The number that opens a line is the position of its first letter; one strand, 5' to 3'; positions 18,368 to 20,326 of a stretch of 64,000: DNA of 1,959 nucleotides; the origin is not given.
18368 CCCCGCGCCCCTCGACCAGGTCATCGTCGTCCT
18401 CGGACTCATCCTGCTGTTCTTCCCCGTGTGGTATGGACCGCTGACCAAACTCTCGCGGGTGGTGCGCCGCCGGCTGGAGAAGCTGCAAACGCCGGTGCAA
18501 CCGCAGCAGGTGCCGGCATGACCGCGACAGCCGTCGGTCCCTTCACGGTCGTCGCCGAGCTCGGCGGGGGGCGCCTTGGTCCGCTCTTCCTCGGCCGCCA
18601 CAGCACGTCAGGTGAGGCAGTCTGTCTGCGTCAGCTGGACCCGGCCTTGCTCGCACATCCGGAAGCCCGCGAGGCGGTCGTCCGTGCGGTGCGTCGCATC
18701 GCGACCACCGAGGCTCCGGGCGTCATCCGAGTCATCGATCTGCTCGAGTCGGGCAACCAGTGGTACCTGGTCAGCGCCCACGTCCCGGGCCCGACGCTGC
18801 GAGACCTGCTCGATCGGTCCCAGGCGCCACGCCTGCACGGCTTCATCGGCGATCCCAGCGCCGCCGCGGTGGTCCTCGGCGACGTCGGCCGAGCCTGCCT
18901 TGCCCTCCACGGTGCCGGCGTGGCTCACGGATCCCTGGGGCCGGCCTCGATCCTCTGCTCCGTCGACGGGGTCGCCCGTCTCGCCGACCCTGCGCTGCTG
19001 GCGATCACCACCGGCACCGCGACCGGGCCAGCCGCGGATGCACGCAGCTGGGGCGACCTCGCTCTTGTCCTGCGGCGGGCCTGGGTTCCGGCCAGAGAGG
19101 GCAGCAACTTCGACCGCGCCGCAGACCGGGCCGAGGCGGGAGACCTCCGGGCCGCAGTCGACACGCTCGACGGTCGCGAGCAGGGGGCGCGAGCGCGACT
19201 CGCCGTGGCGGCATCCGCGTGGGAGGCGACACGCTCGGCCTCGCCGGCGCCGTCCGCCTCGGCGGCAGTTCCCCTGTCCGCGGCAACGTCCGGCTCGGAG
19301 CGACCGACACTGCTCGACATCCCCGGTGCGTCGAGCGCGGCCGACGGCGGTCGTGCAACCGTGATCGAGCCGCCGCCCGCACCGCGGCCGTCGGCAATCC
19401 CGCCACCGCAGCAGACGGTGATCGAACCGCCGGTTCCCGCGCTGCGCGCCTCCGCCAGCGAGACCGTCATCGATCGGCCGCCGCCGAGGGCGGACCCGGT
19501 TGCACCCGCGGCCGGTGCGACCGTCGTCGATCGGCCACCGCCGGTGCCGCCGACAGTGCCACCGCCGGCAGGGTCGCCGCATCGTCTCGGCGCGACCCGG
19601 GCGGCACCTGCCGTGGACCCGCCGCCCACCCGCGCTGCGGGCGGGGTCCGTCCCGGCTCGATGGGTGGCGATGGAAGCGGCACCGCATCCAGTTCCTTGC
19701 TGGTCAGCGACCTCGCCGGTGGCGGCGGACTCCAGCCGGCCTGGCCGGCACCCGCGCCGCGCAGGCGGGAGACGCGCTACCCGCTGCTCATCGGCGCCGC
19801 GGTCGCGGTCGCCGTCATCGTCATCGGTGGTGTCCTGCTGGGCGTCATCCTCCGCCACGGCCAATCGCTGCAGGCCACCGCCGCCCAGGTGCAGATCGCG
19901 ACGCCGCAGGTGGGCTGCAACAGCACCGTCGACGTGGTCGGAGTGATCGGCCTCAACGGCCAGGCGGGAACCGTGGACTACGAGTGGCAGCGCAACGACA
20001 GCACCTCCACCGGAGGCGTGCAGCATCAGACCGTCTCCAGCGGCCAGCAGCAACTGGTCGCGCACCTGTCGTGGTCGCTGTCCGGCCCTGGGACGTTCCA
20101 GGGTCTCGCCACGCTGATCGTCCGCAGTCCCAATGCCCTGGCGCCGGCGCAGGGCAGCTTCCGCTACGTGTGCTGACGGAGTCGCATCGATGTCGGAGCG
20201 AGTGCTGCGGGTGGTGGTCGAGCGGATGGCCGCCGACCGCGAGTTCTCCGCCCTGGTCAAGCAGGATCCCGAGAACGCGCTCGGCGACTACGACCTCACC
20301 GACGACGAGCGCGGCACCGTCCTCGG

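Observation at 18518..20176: Translationally coupled membrane pseudokinase with (T/Q)TV(I/V)(E/D)xPPP repeats and an extracytoplasmic C-terminal domain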

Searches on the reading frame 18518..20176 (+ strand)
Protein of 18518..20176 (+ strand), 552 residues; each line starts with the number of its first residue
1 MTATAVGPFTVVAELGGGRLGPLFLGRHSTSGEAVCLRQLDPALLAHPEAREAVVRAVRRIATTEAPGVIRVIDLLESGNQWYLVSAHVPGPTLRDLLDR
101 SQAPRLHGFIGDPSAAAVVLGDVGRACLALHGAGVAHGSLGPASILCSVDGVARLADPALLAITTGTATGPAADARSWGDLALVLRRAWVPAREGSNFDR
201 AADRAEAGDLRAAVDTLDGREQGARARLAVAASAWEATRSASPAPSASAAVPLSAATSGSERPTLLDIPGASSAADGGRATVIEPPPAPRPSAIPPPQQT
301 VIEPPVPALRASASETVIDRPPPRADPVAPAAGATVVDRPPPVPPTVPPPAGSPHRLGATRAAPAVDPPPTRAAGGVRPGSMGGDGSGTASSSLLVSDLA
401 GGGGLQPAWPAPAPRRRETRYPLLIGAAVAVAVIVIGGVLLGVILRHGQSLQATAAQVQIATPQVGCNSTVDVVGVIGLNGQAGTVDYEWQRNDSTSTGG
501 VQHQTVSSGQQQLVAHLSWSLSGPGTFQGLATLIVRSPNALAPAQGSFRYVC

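Call 4: search_protein_families(library=pfam, proteins=[window:18518-20176:+], max_evalue=0.01)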
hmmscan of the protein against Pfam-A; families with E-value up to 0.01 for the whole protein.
window:18518-20176:+ (552 aa): 2 families
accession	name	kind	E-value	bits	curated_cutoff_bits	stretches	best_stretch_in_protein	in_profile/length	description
PF00069.31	Pkinase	-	8.5e-08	32.3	31.7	1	10-157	2-141/263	Protein kinase domain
PF07714.23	PK_Tyr_Ser-Thr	-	0.0025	17.6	23.1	1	11-162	3-150/258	Protein tyrosine and serine/threonine kinase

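Call 5: search_protein_families(library=ncbifam, proteins=[window:18518-20176:+], max_evalue=0.01)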
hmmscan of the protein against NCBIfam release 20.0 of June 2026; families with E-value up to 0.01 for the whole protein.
window:18518-20176:+ (552 aa): 4 families
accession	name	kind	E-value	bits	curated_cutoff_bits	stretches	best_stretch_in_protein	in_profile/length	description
NF033483.0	PknB_PASTA_kin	equivalog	2.8e-08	33.3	450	1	10-157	10-150/563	Stk1 family PASTA domain-containing Ser/Thr kinase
NF047741.1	antiphage_MADS6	equivalog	1.6e-05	23.6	460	1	5-157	187-342/612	methylation-associated defense system protein kinase MAD6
NF052427.1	StpK7MSMEG_1200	equivalog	4.1e-05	22.3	900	1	1-166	1-159/601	serine/threonine protein kinase StpK7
NF038151.1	lanthi_synth_III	equivalog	0.00048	18.6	575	1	21-157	234-379/833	class III lanthionine synthetase LanKC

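Call 6: find_homologous_proteins(query=window:18518-20173:+, max_evalue=0.001)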
Query window:18518-20173:+ (552 aa): 13 proteins with E <= 0.001 among 8000 candidates.
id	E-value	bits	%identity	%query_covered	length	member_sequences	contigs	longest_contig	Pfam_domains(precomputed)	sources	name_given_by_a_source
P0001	0.0e+0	1175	100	100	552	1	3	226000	PF00069.32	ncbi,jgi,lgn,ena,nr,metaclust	ncbi:MAG: hypothetical protein E6J14_14945 [Chloroflexi bacterium]|nr:MAG: hypothetical protein E6J1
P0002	1.4e-199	682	64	100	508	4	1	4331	PF00069.32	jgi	jgi:hypothetical protein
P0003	3.8e-49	186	35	18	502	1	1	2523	-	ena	-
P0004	2.6e-21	94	34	20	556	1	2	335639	-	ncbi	ncbi:hypothetical protein [Streptomyces sp. NPDC001450]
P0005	4.7e-17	80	41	27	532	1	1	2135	PF07714.24,PF00069.32,PF03109.23,PF17667.8,PF01636.30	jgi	jgi:eukaryotic-like serine/threonine-protein kinase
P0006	2.8e-5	41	28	27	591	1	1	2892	PF07714.24,PF00069.32,PF08308.18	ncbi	-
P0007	4.9e-5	40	27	28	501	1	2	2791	PF07714.24,PF00069.32,PF01636.30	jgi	jgi:serine/threonine protein kinase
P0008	1.3e-4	39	27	27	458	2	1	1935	PF07714.24,PF00069.32,PF01636.30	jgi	-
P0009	1.7e-4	39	33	27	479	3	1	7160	PF07714.24,PF00069.32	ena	-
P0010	2.7e-4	38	26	30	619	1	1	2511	PF07714.24,PF00069.32,PF03793.25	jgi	jgi:eukaryotic-like serine/threonine-protein kinase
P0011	3.1e-4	38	32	16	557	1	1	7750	PF07714.24,PF00069.32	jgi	jgi:Protein kinase domain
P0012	4.0e-4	37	33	11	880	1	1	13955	PF07714.24,PF00069.32,PF03109.23,PF01636.30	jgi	jgi:hypothetical protein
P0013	9.5e-4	36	25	30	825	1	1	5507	PF07714.24,PF00069.32,PF00515.35,PF03109.23,PF07719.24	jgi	jgi:serine/threonine-protein kinase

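Call 7: search_solved_structures(query=window:18518-20173:+, max_evalue=0.01, show_alignments=3)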
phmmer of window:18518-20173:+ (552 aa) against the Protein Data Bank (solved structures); distinct sequences matched with E-value up to 0.01: 143 (the best 60 are shown).
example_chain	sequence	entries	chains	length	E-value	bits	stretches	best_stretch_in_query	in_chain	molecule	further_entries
2h34_A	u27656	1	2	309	2.5e-09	39.6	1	4-166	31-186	Serine/threonine-protein kinase pknE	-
9ruk_A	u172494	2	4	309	6.6e-09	38.2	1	6-164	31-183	Serine/threonine-protein kinase StkP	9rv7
9ru3_A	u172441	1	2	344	8.4e-09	37.8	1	6-164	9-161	Serine/threonine-protein kinase StkP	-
9ruj_A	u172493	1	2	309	1.1e-08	37.5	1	6-161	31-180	Serine/threonine-protein kinase StkP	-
2iw8_A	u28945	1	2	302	1.8e-06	30.2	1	9-160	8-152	CELL DIVISION PROTEIN KINASE 2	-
1gii_A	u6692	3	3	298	3.2e-06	29.3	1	9-160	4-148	CELL DIVISION PROTEIN KINASE 2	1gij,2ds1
5loh_A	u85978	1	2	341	7.2e-06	28.2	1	6-165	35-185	Serine/threonine-protein kinase greatwall,Serine/threonine-protein kinase greatwall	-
8v5h_A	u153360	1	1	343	7.2e-06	28.2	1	6-165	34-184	Serine/threonine-protein kinase greatwall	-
4eoj_A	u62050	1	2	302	8.3e-06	28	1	9-160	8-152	Cyclin-dependent kinase 2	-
4eok_A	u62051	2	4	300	8.5e-06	27.9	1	9-160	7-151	Cyclin-dependent kinase 2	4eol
4eoi_A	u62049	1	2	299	1e-05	27.7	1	9-160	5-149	Cyclin-dependent kinase 2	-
9skq_A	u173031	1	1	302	1.9e-05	26.8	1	8-160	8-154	Cyclin-dependent kinase 1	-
4y72_A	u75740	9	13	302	1.9e-05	26.8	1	8-160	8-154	Cyclin-dependent kinase 1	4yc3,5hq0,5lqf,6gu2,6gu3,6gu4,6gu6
11gy_A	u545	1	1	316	2e-05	26.7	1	8-160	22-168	Cyclin-dependent kinase 1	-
4yc6_A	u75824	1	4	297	2.8e-05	26.2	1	9-160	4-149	Cyclin-dependent kinase 1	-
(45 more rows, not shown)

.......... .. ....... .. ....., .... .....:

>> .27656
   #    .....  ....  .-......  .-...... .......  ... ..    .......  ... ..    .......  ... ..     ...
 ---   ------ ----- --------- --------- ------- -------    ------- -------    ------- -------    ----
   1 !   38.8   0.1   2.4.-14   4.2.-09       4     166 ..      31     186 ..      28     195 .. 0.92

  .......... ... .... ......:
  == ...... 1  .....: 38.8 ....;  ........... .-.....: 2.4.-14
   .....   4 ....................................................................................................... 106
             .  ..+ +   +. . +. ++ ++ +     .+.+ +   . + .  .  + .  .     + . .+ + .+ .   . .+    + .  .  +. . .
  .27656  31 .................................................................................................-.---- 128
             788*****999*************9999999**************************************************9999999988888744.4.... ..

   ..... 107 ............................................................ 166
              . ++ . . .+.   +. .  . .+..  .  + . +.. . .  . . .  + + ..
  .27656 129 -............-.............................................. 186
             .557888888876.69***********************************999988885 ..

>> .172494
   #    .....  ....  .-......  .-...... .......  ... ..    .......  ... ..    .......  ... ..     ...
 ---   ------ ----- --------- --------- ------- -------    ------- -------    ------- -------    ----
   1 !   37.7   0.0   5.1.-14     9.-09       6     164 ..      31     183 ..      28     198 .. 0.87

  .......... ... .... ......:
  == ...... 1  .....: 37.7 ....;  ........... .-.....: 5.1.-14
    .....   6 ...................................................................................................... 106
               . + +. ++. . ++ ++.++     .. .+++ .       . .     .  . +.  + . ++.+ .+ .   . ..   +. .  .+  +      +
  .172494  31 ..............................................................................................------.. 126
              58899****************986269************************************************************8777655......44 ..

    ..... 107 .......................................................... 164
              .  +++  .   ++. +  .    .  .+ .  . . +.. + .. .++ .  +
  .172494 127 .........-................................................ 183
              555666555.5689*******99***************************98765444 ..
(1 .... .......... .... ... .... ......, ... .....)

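Call 10: find_encoding_contigs(protein=P0001, flank=10000, max_places=3)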
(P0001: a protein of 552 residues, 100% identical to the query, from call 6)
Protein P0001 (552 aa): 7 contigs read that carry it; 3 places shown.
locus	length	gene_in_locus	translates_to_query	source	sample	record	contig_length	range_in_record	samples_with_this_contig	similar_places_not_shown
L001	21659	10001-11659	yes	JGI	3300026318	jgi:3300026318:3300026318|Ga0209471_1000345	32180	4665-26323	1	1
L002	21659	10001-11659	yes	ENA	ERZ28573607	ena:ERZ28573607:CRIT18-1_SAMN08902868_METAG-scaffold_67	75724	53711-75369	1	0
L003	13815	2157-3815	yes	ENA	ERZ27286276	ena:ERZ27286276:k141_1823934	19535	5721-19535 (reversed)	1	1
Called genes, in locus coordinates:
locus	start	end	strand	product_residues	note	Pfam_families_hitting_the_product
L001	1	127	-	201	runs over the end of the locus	PF00174:Oxidored_molyb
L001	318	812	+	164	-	-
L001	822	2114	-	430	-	PF00498:FHA, PF16697:Yop-YscD_cpl (weak)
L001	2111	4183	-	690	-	PF13604:AAA_30 (weak), PF00196:GerE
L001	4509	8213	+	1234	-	-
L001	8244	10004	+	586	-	PF00498:FHA, PF16697:Yop-YscD_cpl, PF05402:PqqD (faint), PF02163:Peptidase_M50 (faint)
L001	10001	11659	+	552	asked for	PF00069:Pkinase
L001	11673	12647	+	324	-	-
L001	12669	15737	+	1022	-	PF17780:OCRE (faint), PF02095:Extensin_1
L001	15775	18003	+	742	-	PF17780:OCRE (weak)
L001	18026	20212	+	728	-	-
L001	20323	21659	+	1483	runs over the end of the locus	-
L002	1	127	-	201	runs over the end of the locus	PF00174:Oxidored_molyb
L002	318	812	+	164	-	-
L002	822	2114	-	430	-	PF00498:FHA, PF16697:Yop-YscD_cpl (weak)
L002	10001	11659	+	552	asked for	PF00069:Pkinase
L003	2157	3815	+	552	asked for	PF00069:Pkinase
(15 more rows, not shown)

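Call 11: find_encoding_contigs(protein=P0004, flank=10000, max_places=3)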
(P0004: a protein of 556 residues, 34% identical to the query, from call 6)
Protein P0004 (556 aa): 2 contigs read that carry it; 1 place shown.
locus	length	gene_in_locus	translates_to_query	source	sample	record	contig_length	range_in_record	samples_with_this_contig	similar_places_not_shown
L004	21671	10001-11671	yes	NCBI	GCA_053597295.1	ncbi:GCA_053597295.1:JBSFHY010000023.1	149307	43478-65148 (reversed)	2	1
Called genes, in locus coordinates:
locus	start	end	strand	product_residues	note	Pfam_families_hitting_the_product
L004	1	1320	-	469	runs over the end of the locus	PF10009:DUF2252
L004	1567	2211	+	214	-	PF03729:DUF308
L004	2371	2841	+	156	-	PF13396:PLDc_N (weak), PF09851:SHOCT (weak)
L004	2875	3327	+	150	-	PF23636:DUF7144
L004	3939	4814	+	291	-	PF02219:MTHFR (weak)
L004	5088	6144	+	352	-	-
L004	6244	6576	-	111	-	-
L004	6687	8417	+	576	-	PF16697:Yop-YscD_cpl, PF00498:FHA, PF02163:Peptidase_M50 (faint)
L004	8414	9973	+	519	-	PF00069:Pkinase, PF07714:PK_Tyr_Ser-Thr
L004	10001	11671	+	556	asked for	-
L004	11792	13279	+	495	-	PF02805:Ada_Zn_binding, PF12833:HTH_18, PF06029:AlkA_N, PF00730:HhH-GPD (weak)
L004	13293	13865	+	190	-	PF02870:Methyltransf_1N, PF01035:DNA_binding_1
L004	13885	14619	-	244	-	PF02146:SIR2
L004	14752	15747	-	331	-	PF19086:Terpene_syn_C_2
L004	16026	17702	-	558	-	PF08447:PAS_3 (weak), PF13185:GAF_2 (weak), PF07228:SpoIIE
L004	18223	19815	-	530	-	-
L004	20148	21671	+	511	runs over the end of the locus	PF07690:MFS_1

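Call 15: find_homologous_proteins(query=A2, max_evalue=0.001)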
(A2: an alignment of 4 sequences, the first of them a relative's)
Query A2 (4 sequences) (552 aa, profile of the alignment): 23 proteins with E <= 0.001 among 8000 candidates.
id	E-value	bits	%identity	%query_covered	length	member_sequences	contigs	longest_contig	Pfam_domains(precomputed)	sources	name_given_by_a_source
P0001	2.4e-242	824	100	100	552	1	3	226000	PF00069.32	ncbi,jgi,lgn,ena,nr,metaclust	ncbi:MAG: hypothetical protein E6J14_14945 [Chloroflexi bacterium]|nr:MAG: hypothetical protein E6J1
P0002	7.8e-232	789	64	100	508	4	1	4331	PF00069.32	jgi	jgi:hypothetical protein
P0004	7.6e-216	736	34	20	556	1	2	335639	-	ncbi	ncbi:hypothetical protein [Streptomyces sp. NPDC001450]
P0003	2.1e-208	712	35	18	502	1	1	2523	-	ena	-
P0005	5.8e-31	126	41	27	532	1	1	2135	PF07714.24,PF00069.32,PF03109.23,PF17667.8,PF01636.30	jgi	jgi:eukaryotic-like serine/threonine-protein kinase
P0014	6.2e-9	53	29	28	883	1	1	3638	PF07714.24,PF00069.32,PF25174.2,PF26549.1,PF00930.28,PF23381.2,PF14583.13,PF26550.2,PF07676.19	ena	-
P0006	1.2e-8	52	28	27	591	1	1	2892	PF07714.24,PF00069.32,PF08308.18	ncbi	-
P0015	1.0e-6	46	28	34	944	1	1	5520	PF07714.24,PF00069.32,PF20703.4,PF13191.13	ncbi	-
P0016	1.7e-6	45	31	20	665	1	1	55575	PF07714.24,PF00069.32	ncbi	ncbi:MAG: serine/threonine protein kinase [Gemmatimonadaceae bacterium]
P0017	2.3e-6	45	34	16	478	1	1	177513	PF07714.24,PF00069.32,PF01636.30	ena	-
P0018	2.5e-6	45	26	27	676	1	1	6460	PF07714.24,PF00069.32,PF03793.25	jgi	jgi:eukaryotic-like serine/threonine-protein kinase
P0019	3.6e-6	44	25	28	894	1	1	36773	PF14559.13,PF07714.24,PF00069.32,PF13414.13,PF03109.23,PF13432.13,PF01636.30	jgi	jgi:eukaryotic-like serine/threonine-protein kinase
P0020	1.0e-5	43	32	28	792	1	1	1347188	PF07714.24,PF00069.32,PF13433.13,PF13458.13,PF01636.30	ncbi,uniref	ncbi:bifunctional serine/threonine-protein kinase/ABC transporter substrate-binding protein [Strepto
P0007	1.7e-4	39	27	28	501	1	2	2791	PF07714.24,PF00069.32,PF01636.30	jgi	jgi:serine/threonine protein kinase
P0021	1.8e-4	38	67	2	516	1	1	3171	PF07714.24,PF00069.32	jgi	-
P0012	2.2e-4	38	-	-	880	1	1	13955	PF07714.24,PF00069.32,PF03109.23,PF01636.30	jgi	jgi:hypothetical protein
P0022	2.9e-4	38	26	27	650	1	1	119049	PF07714.24,PF00069.32,PF03109.23,PF03793.25,PF01636.30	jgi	jgi:beta-lactam-binding protein with PASTA domain/predicted Ser/Thr protein kinase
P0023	3.9e-4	37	30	40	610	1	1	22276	PF07714.24,PF00069.32,PF03109.23,PF08308.18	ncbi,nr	ncbi:MAG: protein kinase [Rubricoccaceae bacterium]|nr:protein kinase [Rubricoccaceae bacterium]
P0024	3.9e-4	37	26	27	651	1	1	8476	PF07714.24,PF00069.32,PF03109.23,PF03793.25,PF01636.30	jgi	jgi:beta-lactam-binding protein with PASTA domain/predicted Ser/Thr protein kinase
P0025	4.5e-4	37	25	30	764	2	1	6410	PF07714.24,PF00069.32,PF03109.23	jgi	jgi:tetratricopeptide (TPR) repeat protein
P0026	4.6e-4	37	28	27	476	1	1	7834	PF06293.21,PF07714.24,PF00069.32,PF03109.23,PF01636.30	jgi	jgi:serine/threonine-protein kinase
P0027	5.4e-4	37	-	-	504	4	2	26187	PF06293.21,PF07714.24,PF00069.32,PF03109.23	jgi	jgi:eukaryotic-like serine/threonine-protein kinase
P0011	9.2e-4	36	32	16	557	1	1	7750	PF07714.24,PF00069.32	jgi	jgi:Protein kinase domain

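Call 17: find_related_loci(query=A2, collection=genome_contigs, flank=10000)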
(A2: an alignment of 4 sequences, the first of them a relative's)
Query A2 (552 aa) in genome_contigs; peptide patterns used: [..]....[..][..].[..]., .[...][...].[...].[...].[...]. (x = any residue, [..] = any of these).
396 stretches matched a pattern; 41 encode a relative of the query (tblastn E <= 1e-3); 40 distinct loci.
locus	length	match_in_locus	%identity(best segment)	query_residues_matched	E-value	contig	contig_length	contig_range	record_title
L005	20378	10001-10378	37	426-552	5e-19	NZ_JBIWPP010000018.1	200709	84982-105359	Streptomyces sp. NPDC101151 NPDC101151_277_A11.ctg-0018, whole genome shotgun sequence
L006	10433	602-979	35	426-552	6e-19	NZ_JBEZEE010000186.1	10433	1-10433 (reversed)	Streptomyces sp. NPDC049099 NPDC049099_48_D1.ctg-0186, whole genome shotgun sequence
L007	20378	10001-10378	35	426-552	3e-18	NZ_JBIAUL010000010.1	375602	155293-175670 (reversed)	Streptomyces sp. NPDC001714 NPDC001714_121_B1.ctg-0010, whole genome shotgun sequence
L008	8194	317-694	36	426-552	7e-19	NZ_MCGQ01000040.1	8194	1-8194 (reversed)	Streptomyces diastatochromogenes strain DSM 40608 Contig040, whole genome shotgun sequence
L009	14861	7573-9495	34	39-552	2e-17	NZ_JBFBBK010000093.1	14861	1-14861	Streptomyces sp. NPDC051133 NPDC051133_64_H10.ctg-0093, whole genome shotgun sequence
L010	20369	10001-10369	35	429-552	2e-17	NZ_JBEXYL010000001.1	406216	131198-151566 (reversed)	Streptomyces sp. NPDC005728 NPDC005728_291_G12.ctg-0001, whole genome shotgun sequence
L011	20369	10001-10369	32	429-552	2e-17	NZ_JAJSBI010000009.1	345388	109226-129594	Streptomyces guryensis strain NR30 contig9, whole genome shotgun sequence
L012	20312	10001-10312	44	454-552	3e-17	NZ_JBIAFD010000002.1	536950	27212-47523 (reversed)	Streptomyces sp. NPDC007264 NPDC007264_71_D10.ctg-0002, whole genome shotgun sequence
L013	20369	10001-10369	35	429-552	1e-16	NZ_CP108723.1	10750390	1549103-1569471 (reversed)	Streptomyces sp. NBC_00996 chromosome, complete genome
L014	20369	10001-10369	32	429-552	3e-17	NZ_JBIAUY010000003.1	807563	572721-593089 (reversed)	Streptomyces sp. NPDC001604 NPDC001604_130_G8.ctg-0003, whole genome shotgun sequence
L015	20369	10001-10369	33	429-552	9e-17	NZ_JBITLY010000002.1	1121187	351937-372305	Streptomyces sp. NPDC049541 NPDC049541_83_B3.ctg-0002, whole genome shotgun sequence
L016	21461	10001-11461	35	39-552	1e-16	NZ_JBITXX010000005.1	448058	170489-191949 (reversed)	Streptomyces sp. NPDC053431 NPDC053431_373_B11.ctg-0005, whole genome shotgun sequence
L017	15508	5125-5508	35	424-552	1e-16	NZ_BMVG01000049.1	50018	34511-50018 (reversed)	Streptomyces alanosinicus strain JCM 4714 sequence049, whole genome shotgun sequence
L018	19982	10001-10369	35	429-552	1e-16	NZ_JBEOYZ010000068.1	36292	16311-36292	Streptomyces sp. NPDC001817 NPDC001817_10_A3.ctg-0068, whole genome shotgun sequence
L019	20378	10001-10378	35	426-552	4e-16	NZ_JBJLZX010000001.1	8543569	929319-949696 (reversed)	Streptomyces sp. MMS24-I31 contig1, whole genome shotgun sequence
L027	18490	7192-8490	36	40-552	1e-14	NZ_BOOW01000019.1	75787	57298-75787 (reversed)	Sinosporangium siamense strain NBRC 109515 sequence19, whole genome shotgun sequence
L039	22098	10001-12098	30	9-178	2e-10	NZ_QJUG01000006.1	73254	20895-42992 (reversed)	Allorhizocola rhizosphaerae strain CPCC 204380 contig6, whole genome shotgun sequence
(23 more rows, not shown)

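Call 28: find_homologous_proteins(query=A3, max_evalue=0.00001)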
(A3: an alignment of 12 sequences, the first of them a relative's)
Query A3 (12 sequences) (552 aa, profile of the alignment): 16 proteins with E <= 0.00001 among 8000 candidates.
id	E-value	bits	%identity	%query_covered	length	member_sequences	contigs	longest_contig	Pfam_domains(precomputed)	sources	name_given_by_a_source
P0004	3.1e-203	694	34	20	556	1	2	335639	-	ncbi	ncbi:hypothetical protein [Streptomyces sp. NPDC001450]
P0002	4.1e-159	549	64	100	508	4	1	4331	PF00069.32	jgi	jgi:hypothetical protein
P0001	5.2e-158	545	100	100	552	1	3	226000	PF00069.32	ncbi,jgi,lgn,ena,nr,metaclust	ncbi:MAG: hypothetical protein E6J14_14945 [Chloroflexi bacterium]|nr:MAG: hypothetical protein E6J1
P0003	5.7e-150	519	35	18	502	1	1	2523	-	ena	-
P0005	1.5e-46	178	41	27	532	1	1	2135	PF07714.24,PF00069.32,PF03109.23,PF17667.8,PF01636.30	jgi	jgi:eukaryotic-like serine/threonine-protein kinase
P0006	1.0e-10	59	28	27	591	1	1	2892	PF07714.24,PF00069.32,PF08308.18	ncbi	-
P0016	4.9e-10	57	31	20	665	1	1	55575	PF07714.24,PF00069.32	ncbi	ncbi:MAG: serine/threonine protein kinase [Gemmatimonadaceae bacterium]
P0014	8.4e-9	53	29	28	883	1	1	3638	PF07714.24,PF00069.32,PF25174.2,PF26549.1,PF00930.28,PF23381.2,PF14583.13,PF26550.2,PF07676.19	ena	-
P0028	1.1e-8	53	31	30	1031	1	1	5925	PF07714.24,PF13431.13,PF00069.32,PF13414.13,PF17874.8,PF00515.35,PF13424.13,PF28559.1,PF13181.13,PF07719.24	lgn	-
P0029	7.4e-8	50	28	30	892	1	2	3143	PF14559.13,PF07714.24,PF13431.13,PF00069.32,PF13414.13,PF00515.35,PF13432.13,PF07719.24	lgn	-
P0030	8.7e-8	50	26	27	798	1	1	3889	PF07714.24,PF00069.32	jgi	jgi:eukaryotic-like serine/threonine-protein kinase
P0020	9.4e-8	50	32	28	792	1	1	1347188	PF07714.24,PF00069.32,PF13433.13,PF13458.13,PF01636.30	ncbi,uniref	ncbi:bifunctional serine/threonine-protein kinase/ABC transporter substrate-binding protein [Strepto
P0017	2.9e-7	48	34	16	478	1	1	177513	PF07714.24,PF00069.32,PF01636.30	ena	-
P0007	3.1e-7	48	27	28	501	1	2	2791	PF07714.24,PF00069.32,PF01636.30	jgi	jgi:serine/threonine protein kinase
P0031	6.4e-7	47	31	15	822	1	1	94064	PF07714.24,PF00069.32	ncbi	-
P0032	1.8e-6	45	26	32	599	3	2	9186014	PF07714.24,PF00069.32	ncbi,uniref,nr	ncbi:hypothetical protein GCM10010495_58490 [Kitasatospora herbaricolor]|uniref:serine/threonine-pro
